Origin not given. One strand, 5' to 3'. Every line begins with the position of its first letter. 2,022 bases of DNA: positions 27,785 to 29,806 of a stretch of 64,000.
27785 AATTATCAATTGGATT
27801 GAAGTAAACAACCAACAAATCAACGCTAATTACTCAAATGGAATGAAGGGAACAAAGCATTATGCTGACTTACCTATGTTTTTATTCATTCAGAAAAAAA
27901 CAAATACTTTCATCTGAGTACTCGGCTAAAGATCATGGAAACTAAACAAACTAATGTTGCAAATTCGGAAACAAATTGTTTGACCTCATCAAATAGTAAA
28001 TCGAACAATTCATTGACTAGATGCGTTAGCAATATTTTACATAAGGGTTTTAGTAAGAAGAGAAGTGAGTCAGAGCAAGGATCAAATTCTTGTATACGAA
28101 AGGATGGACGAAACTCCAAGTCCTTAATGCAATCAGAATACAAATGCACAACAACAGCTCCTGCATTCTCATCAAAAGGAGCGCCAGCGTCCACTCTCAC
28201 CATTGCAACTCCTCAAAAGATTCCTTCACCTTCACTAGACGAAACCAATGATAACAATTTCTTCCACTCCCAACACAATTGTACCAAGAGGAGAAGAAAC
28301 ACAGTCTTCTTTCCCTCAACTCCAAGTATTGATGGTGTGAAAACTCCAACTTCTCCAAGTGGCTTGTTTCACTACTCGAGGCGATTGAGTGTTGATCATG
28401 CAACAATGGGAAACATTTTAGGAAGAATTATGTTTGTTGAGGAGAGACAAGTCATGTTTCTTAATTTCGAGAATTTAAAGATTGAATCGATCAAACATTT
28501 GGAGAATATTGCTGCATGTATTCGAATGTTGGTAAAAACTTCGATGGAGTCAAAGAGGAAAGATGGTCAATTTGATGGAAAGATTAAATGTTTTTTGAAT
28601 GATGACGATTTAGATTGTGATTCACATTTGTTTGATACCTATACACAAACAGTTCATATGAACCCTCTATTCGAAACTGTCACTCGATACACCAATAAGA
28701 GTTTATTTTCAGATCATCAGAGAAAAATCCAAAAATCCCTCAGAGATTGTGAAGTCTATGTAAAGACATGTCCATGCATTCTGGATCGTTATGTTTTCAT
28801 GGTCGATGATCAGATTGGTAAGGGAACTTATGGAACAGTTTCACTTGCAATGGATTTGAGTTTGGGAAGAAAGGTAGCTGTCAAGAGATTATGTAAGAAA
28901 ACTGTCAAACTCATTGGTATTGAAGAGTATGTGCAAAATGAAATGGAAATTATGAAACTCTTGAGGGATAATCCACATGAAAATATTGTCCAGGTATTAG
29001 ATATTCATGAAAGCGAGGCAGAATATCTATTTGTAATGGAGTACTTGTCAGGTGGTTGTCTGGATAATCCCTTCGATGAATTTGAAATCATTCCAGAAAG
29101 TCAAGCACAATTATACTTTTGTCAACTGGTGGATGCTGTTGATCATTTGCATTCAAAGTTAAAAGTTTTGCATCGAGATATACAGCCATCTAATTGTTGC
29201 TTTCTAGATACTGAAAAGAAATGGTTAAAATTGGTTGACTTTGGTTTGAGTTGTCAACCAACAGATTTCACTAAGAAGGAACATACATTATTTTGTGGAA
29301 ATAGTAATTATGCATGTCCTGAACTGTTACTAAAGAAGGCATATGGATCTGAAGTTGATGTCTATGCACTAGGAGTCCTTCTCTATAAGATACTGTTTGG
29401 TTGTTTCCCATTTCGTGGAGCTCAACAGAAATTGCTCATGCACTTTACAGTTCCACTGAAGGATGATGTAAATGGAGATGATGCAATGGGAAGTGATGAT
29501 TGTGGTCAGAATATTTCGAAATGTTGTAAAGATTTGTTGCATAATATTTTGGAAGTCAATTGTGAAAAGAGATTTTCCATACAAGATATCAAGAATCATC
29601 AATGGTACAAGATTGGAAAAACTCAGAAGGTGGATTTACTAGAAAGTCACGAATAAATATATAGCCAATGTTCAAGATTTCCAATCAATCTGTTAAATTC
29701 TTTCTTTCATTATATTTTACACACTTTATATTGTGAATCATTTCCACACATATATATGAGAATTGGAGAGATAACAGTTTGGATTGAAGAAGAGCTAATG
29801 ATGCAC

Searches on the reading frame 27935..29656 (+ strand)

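Call 58: search_protein_families(library=pfam, proteins=[window:27935-29656:+], max_evalue=0.001)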
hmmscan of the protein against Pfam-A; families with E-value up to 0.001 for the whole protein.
window:27935-29656:+ (573 aa): 2 families
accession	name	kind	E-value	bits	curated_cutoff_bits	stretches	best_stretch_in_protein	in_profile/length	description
PF00069.31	Pkinase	-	6.3e-57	193.4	31.7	1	289-557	2-262/263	Protein kinase domain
PF07714.23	PK_Tyr_Ser-Thr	-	6.4e-26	91.6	23.1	1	290-505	3-217/258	Protein tyrosine and serine/threonine kinase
